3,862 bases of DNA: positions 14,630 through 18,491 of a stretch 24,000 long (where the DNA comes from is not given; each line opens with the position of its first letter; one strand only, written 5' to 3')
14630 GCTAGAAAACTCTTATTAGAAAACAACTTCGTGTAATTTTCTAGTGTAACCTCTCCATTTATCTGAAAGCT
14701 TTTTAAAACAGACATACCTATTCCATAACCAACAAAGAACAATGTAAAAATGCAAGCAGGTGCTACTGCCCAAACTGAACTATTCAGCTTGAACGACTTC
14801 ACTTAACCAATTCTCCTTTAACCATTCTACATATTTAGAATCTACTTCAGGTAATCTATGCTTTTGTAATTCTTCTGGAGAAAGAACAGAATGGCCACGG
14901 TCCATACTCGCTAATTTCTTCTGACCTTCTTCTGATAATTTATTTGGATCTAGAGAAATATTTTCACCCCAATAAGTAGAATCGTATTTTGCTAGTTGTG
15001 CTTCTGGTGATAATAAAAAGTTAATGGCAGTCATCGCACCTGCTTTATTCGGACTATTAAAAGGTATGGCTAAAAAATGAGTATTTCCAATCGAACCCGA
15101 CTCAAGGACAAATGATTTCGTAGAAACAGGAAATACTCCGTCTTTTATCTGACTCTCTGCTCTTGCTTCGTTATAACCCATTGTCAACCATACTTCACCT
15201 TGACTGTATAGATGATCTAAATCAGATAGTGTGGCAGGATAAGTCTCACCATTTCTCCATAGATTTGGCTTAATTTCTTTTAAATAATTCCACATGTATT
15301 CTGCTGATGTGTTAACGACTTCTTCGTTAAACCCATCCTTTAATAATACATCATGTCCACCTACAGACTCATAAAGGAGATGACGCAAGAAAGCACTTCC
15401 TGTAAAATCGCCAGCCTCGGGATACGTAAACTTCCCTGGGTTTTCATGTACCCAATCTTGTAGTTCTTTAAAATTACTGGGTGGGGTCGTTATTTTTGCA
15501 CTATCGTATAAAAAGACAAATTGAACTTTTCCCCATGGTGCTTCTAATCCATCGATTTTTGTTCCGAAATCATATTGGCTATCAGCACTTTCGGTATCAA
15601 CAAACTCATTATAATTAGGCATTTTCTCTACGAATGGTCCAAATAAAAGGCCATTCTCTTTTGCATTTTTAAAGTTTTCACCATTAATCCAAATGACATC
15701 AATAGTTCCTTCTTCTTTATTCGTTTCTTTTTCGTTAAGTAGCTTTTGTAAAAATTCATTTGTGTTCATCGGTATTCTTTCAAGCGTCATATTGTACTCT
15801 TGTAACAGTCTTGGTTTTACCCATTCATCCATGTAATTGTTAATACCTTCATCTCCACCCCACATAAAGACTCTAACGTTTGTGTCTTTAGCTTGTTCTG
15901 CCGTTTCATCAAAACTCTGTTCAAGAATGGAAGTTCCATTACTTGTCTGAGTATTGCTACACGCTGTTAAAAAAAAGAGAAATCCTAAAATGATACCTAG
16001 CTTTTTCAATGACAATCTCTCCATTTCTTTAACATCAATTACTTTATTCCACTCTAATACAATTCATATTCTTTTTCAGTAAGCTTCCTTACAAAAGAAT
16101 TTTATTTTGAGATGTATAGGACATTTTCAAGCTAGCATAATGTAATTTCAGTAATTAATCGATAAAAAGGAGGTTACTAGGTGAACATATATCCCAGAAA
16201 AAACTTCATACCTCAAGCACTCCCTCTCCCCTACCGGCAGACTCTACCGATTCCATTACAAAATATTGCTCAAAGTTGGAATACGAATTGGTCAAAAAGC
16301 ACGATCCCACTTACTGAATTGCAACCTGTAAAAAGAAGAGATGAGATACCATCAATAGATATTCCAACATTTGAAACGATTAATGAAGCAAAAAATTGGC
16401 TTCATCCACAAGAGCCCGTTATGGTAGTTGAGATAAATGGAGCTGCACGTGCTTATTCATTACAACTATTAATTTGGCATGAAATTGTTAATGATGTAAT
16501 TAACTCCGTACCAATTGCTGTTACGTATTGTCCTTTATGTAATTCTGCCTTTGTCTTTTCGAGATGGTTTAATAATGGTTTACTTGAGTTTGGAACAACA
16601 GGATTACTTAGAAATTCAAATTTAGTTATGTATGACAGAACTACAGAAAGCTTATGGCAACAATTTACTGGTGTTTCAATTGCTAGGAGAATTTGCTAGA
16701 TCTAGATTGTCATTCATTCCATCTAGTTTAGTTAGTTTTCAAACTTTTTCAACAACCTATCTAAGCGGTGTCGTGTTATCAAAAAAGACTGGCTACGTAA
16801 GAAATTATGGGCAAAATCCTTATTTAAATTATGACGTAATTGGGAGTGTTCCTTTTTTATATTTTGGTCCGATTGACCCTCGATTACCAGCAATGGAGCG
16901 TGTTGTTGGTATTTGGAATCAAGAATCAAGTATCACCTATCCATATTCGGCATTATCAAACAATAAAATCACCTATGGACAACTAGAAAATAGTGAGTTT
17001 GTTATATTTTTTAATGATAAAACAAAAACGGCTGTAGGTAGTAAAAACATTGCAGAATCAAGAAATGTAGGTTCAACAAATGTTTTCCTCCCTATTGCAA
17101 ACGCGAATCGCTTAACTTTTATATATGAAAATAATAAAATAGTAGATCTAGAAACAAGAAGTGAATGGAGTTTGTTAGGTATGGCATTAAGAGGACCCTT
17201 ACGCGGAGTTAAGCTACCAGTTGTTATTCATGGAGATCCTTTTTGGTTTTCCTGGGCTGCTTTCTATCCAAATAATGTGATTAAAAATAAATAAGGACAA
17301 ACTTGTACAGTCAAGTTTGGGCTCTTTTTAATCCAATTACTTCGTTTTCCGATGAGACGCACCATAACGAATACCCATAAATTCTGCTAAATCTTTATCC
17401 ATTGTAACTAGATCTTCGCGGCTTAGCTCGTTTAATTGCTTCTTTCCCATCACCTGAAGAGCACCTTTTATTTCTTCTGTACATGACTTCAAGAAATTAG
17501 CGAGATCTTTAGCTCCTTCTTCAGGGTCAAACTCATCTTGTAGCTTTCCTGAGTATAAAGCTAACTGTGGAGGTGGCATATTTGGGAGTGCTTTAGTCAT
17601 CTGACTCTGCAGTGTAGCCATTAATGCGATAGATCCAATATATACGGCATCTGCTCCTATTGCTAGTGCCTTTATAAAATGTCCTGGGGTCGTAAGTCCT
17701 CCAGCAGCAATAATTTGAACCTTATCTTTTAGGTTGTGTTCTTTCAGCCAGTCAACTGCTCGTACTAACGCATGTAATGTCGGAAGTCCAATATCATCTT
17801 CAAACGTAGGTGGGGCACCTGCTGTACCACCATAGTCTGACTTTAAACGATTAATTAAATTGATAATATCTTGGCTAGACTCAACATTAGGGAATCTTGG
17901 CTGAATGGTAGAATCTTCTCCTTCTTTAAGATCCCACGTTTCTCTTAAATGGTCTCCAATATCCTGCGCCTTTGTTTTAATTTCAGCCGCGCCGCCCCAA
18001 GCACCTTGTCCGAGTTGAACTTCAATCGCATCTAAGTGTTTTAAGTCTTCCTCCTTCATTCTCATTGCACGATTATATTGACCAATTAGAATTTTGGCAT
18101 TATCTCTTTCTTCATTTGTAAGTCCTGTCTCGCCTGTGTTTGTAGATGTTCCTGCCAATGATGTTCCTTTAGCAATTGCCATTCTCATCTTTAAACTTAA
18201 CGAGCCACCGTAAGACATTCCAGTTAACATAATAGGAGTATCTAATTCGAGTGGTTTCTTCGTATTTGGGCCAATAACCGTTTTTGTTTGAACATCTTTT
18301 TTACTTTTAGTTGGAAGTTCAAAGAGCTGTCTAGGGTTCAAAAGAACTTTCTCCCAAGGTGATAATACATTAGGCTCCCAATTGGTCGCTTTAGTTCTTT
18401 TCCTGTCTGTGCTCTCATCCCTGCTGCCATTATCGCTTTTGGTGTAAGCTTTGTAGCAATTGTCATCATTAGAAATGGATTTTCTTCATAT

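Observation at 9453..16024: Seven-gene translationally coupled operon: YnjB-type ABC importer + TVP38/DedA-like + CDP-alcohol phosphatidyltransferase + flavoprotein disulfide reductase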

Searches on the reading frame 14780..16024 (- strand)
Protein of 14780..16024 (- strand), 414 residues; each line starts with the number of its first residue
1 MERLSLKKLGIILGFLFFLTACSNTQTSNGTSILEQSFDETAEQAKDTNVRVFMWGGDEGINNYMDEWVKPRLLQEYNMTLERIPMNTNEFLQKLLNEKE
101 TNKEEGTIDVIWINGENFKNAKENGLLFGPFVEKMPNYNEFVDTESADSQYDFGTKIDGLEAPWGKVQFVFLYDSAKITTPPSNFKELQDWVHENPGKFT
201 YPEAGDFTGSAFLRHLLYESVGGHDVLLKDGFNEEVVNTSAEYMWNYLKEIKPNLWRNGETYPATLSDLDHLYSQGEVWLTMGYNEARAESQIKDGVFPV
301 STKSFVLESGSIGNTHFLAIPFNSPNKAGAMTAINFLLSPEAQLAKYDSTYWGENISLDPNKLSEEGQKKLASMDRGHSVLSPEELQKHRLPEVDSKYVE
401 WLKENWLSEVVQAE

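Call 5: search_protein_families(library=pfam, proteins=[window:14780-16024:-])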
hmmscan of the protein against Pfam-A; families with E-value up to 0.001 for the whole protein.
window:14780-16024:- (414 aa): 2 families
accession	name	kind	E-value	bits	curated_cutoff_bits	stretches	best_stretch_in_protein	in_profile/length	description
PF13416.11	SBP_bac_8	-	2.3e-23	83.8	27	1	75-348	8-254/279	Bacterial extracellular solute-binding protein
PF01547.30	SBP_bac_1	-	3.4e-12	47.4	26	1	89-343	34-306/307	Bacterial extracellular solute-binding protein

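Call 6: search_protein_families(library=ncbifam, proteins=[window:14780-16024:-])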
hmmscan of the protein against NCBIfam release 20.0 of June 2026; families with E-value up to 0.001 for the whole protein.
window:14780-16024:- (414 aa): 2 families
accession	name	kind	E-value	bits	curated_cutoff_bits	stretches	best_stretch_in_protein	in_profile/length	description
NF008633.1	PRK11622.1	subfamily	8e-138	459.6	203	1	19-409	13-395/397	ABC transporter substrate-binding protein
NF007048.0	PRK09501.1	equivalog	0.00038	19.4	582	1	242-342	193-283/348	spermidine/putrescine ABC transporter substrate-binding protein PotD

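Call 13: search_solved_structures(query=window:14780-16024:-, max_evalue=0.001)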
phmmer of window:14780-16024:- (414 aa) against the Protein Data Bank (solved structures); distinct sequences matched with E-value up to 0.001: 0.

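Call 42: find_homologous_proteins(query=window:14780-16024:-, max_evalue=1e-10)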
Query window:14780-16024:- (414 aa): 5844 proteins with E <= 1e-10 among 8000 candidates; the best 120 are listed.
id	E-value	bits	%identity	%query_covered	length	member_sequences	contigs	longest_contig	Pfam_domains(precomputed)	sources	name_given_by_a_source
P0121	1.7e-281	951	100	100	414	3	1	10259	PF13416.12,PF01547.31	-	-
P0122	1.6e-231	787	81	99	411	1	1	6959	PF13416.12,PF01547.31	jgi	jgi:putative spermidine/putrescine transport system substrate-binding protein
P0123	5.2e-211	719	74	98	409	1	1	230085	PF13416.12,PF01547.31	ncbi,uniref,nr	ncbi:ABC transporter substrate-binding protein [Bacillus pinisoli]|uniref:ABC transporter substrate-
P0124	2.2e-192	658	67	100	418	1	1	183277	PF13416.12,PF01547.31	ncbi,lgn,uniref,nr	ncbi:ABC transporter substrate-binding protein [Bacillus sp. RO1]|uniref:ABC transporter substrate-b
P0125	9.3e-192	656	67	98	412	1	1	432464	PF13416.12,PF01547.31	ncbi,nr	ncbi:ABC transporter substrate-binding protein [Bacillus timonensis]|nr:ABC transporter substrate-bi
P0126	5.6e-191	653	69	95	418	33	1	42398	PF13416.12,PF01547.31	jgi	jgi:putative spermidine/putrescine transport system substrate-binding protein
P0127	9.4e-190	649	70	93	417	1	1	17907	PF13416.12,PF01547.31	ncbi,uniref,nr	ncbi:ABC transporter substrate-binding protein [Sutcliffiella horikoshii]|uniref:ABC transporter sub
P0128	6.1e-188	643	66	100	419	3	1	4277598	PF13416.12,PF01547.31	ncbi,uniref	ncbi:ABC transporter substrate-binding protein [Sutcliffiella horikoshii]|uniref:ABC transporter sub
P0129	9.0e-188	643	67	98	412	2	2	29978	PF13416.12,PF01547.31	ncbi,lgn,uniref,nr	ncbi:putative spermidine/putrescine transport system substrate-binding protein [Anoxybacillus voinov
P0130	2.3e-187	641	67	99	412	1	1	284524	PF13416.12,PF01547.31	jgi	jgi:putative spermidine/putrescine transport system substrate-binding protein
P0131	6.0e-187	640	67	95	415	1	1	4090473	PF13416.12,PF01547.31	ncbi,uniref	ncbi:ABC transporter substrate-binding protein [Sutcliffiella horikoshii]|uniref:ABC transporter sub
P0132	9.2e-186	636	67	95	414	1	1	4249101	PF13416.12,PF01547.31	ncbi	-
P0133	3.1e-185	634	65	99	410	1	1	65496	PF13416.12,PF01547.31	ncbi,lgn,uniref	ncbi:ABC transporter substrate-binding protein [Sutcliffiella sp. NPDC057660]|uniref:ABC transporter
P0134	4.3e-184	631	65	98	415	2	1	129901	PF13416.12,PF01547.31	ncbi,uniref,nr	ncbi:ABC transporter substrate-binding protein [Bacillus sp. LL01]|uniref:ABC transporter substrate-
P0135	6.7e-184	630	65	99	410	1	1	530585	PF13416.12,PF01547.31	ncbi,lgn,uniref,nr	ncbi:putative spermidine/putrescine transport system substrate-binding protein [Bacillus tianshenii]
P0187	5.7e-160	551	58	98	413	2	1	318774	PF13416.12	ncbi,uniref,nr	ncbi:ABC transporter substrate-binding protein [Desulfuribacillus alkaliarsenatis]|uniref:ABC transp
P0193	5.6e-159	548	60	95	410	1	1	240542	PF13416.12,PF01547.31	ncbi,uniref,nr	ncbi:ABC transporter substrate-binding protein [Halobacillus salinus]|uniref:ABC transporter substra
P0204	1.8e-157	543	57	98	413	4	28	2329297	PF13416.12,PF01547.31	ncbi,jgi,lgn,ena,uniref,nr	ncbi:ABC transporter substrate-binding protein [Carnobacterium funditum]|uniref:ABC transporter subs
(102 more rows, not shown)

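Call 44: find_encoding_contigs(protein=P0204, flank=10000, max_places=2)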
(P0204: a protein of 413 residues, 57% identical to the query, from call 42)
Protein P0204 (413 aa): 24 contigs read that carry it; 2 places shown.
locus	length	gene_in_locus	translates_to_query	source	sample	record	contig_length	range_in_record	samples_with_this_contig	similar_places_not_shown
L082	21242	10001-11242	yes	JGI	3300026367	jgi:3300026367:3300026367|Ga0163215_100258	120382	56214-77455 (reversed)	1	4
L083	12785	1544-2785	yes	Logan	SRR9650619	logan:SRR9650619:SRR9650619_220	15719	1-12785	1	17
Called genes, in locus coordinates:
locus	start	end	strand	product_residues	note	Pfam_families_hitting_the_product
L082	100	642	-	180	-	PF00239:Resolvase, PF02796:HTH_7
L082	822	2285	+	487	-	PF00916:Sulfate_transp, PF16983:MFS_MOT1 (weak), PF01740:STAS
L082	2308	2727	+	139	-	PF00582:Usp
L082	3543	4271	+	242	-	PF02535:Zip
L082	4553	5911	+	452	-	PF03486:HI0933_like (faint), PF07992:Pyr_redox_2, PF13738:Pyr_redox_3 (faint), PF01593:Amino_oxidase (faint), PF01266:DAO (faint), PF00070:Pyr_redox, PF02852:Pyr_redox_dim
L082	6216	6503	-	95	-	PF03992:ABM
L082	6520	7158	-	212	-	PF00881:Nitroreductase, PF14512:TM1586_NiRdase (faint)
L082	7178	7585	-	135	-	PF22381:Staph_reg_Sar_Rot, PF01047:MarR, PF12802:MarR_2, PF01022:HTH_5, PF13412:HTH_24 (weak), PF13601:HTH_34 (weak), PF13463:HTH_27 (faint)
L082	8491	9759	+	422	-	PF01595:CNNM, PF00571:CBS (weak), PF03471:CorC_HlyC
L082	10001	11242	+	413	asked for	PF01547:SBP_bac_1, PF13416:SBP_bac_8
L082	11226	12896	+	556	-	PF00528:BPD_transp_1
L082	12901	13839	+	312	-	PF00005:ABC_tran, PF13304:AAA_21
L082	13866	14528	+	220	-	PF09335:VTT_dom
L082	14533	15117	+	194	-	PF01066:CDP-OH_P_transf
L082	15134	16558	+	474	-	PF00890:FAD_binding_2 (weak), PF01262:AlaDh_PNT_C (faint), PF01266:DAO (faint), PF07992:Pyr_redox_2, PF12831:FAD_oxidored, PF13738:Pyr_redox_3, PF00070:Pyr_redox, PF02852:Pyr_redox_dim, +2 more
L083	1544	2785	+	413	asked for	PF01547:SBP_bac_1, PF13416:SBP_bac_8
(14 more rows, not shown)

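Call 45: find_encoding_contigs(protein=P0187, flank=10000, max_places=2)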
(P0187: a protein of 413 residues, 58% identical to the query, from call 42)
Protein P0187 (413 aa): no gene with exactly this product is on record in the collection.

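Call 46: find_encoding_contigs(protein=P0193, flank=10000, max_places=2)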
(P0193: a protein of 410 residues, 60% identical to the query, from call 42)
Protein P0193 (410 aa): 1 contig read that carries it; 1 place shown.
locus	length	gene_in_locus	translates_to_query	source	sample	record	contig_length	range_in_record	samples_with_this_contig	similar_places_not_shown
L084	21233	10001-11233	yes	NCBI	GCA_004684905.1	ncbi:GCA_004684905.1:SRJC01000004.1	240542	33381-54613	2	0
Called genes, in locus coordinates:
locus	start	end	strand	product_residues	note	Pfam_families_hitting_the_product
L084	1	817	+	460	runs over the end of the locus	PF01554:MatE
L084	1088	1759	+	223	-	-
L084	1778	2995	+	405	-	PF25984:BSH_YknX, PF25990:Beta-barrel_YknX (weak)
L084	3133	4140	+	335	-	PF00296:Bac_luciferase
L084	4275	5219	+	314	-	PF02608:Bmp, PF13407:Peripla_BP_4 (weak)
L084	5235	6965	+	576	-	PF00672:HAMP, PF00015:MCPsignal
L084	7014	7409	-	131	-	PF00903:Glyoxalase, PF22677:Ble-like_N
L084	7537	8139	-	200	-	PF07883:Cupin_2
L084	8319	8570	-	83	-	PF09932:DUF2164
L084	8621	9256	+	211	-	PF01243:PNPOx_N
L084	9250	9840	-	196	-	PF01135:PCMT (weak), PF13489:Methyltransf_23, PF13847:Methyltransf_31, PF08241:Methyltransf_11, PF08242:Methyltransf_12, PF13649:Methyltransf_25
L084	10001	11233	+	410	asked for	PF01547:SBP_bac_1, PF13416:SBP_bac_8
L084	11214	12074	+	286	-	PF00528:BPD_transp_1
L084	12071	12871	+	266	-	PF00528:BPD_transp_1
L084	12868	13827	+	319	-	PF00005:ABC_tran, PF13304:AAA_21 (weak)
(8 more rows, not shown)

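Call 51: predict_structure(alignment_id=A2)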
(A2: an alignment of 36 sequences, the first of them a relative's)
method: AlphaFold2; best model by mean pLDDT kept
length: 414 residues; sequences in the alignment: 36
mean_pLDDT: 91.5   pTM: 0.86
mean pLDDT of the five models: 91.5, 90.4, 88.6, 88.1, 88.1
residues with pLDDT >= 90: 337; 70-90: 53; 50-70: 18; < 50: 6
segments of 3 or more residues with pLDDT < 50: 23-28
pLDDT, mean of each block of 10 residues (from residue 1): 65 68 49 90 97 89 95 98 95 97 96 94 97 97 92 94 94 97 97 97 94 96 90 91 95 94 93 96 87 92 96 94 98 98 93 89 95 91 90 92 93 76
secondary structure, 60 per line:
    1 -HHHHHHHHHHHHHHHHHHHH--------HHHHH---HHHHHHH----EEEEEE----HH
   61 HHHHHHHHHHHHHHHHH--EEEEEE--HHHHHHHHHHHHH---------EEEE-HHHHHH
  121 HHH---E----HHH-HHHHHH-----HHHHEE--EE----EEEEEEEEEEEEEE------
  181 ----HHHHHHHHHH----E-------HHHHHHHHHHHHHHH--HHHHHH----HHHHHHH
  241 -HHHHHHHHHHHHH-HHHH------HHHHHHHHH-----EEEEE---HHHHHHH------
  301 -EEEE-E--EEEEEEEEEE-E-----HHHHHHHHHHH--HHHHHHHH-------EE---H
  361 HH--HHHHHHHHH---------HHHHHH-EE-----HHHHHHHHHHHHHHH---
elements in order: H2-21 H30-34 H38-44 E49-54 H59-77 E80-85 H88-100 E110-113 H115-123 H136-141 H147-150 E161-174 H185-194 H207-221 H224-229 H234-240 H242-254 H256-259 H266-274 E280-284 H288-294 E302-305 E310-319 H327-337 H340-347 H365-373 H383-388 H397-411

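Call 53: fold_search(model_id=the predicted structure, library=pdb)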
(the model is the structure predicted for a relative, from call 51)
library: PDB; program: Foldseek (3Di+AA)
matches with E <= 10: 1518; with E <= 0.001: 1080
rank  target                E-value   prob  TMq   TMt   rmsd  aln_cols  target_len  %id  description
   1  4r6y                  2.1e-17  1.00  0.58  0.73   5.8       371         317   17  Crystal structure of solute-binding protein stm0429 from salmonella enterica subsp. enterica serovar typhimurium str. lt (released 2014-09-10)
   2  4edp_A                5.8e-17  1.00  0.61  0.77   4.5       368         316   20  1.85 Angstrom resolution crystal structure of an ABC transporter from Clostridium perfringens ATCC 13124 (released 2012-04-11)
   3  7xjn_C                3.1e-15  1.00  0.53  0.65   6.0       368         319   15  Structure of VcPotD1 in complex with norspermidine (released 2023-04-26)
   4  7xjm_C                1.0e-14  1.00  0.54  0.66   6.1       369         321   15  Structure of VcPotD1 in complex with spermidine (released 2023-04-26)
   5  5t1p_H                1.1e-14  1.00  0.60  0.74   4.6       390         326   15  Crystal structure of the putative periplasmic solute-binding protein from Campylobacter jejuni (released 2016-09-07)
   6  7xjm_D                1.3e-14  1.00  0.51  0.63   6.5       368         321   14  Structure of VcPotD1 in complex with spermidine (released 2023-04-26)
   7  5t1p_F                1.5e-14  1.00  0.60  0.74   4.7       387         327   15  Crystal structure of the putative periplasmic solute-binding protein from Campylobacter jejuni (released 2016-09-07)
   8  7xjm_A                1.8e-14  1.00  0.53  0.64   6.2       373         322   14  Structure of VcPotD1 in complex with spermidine (released 2023-04-26)
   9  5t1p_B                2.1e-14  1.00  0.50  0.60   6.3       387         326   14  Crystal structure of the putative periplasmic solute-binding protein from Campylobacter jejuni (released 2016-09-07)
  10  4r73_B                2.3e-14  1.00  0.51  0.63   6.6       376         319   14  Structure of the periplasmic binding protein AfuA from Actinobacillus pleuropneumoniae (endogenous glucose-6-phosphate (released 2015-08-12)
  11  3ttk_A                2.4e-14  1.00  0.59  0.71   4.8       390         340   16  Crystal structure of apo-SpuD (released 2012-03-28)
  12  5t1p_C                2.7e-14  1.00  0.49  0.59   6.5       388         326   15  Crystal structure of the putative periplasmic solute-binding protein from Campylobacter jejuni (released 2016-09-07)
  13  5t1p_A                3.0e-14  1.00  0.50  0.60   6.4       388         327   14  Crystal structure of the putative periplasmic solute-binding protein from Campylobacter jejuni (released 2016-09-07)
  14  4gl0                  3.3e-14  1.00  0.51  0.62   6.3       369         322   16  Putative spermidine/putrescine ABC transporter from Listeria monocytogenes (released 2012-08-22)
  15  5t1p_D                4.0e-14  1.00  0.50  0.59   6.4       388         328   14  Crystal structure of the putative periplasmic solute-binding protein from Campylobacter jejuni (released 2016-09-07)
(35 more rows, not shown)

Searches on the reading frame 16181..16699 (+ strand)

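Call 28: search_protein_families(library=pfam, proteins=[window:16181-16699:+], max_evalue=0.00001)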
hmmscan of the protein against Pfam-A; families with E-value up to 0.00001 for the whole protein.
window:16181-16699:+ (172 aa): 1 family
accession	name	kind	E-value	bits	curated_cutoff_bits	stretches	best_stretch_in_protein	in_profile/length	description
PF11376.13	DUF3179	-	6.6e-53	180.5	27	1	53-168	1-116/292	Protein of unknown function (DUF3179)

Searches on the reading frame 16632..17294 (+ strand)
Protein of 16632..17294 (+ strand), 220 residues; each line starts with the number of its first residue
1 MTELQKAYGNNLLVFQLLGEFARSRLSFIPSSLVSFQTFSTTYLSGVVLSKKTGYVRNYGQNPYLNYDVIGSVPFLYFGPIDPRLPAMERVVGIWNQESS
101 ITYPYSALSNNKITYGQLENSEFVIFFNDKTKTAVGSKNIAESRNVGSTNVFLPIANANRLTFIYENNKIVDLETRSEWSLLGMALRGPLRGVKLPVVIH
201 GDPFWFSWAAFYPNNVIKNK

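Call 28: search_protein_families(library=pfam, proteins=[window:16632-17294:+], max_evalue=0.00001)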
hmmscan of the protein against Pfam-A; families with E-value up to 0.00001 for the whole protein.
window:16632-17294:+ (220 aa): 1 family
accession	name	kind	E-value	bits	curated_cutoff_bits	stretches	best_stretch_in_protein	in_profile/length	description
PF11376.13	DUF3179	-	1.1e-33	117.4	27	1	18-214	116-291/292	Protein of unknown function (DUF3179)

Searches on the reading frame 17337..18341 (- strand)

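Call 28: search_protein_families(library=pfam, proteins=[window:17337-18341:-], max_evalue=0.00001)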
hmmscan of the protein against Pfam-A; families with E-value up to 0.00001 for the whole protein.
window:17337-18341:- (334 aa): 3 families
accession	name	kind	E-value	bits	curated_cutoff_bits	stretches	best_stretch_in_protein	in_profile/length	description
PF01645.23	Glu_synthase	-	2.3e-46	159.1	20.4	2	171-300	239-368/369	Conserved region in glutamate synthase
PF00478.31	IMPDH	-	1.3e-08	34.7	25.6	1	184-238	188-238/345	IMP dehydrogenase / GMP reductase domain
PF01070.24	FMN_dh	-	2.4e-07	30.5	24.9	0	187-242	258-308/350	FMN-dependent dehydrogenase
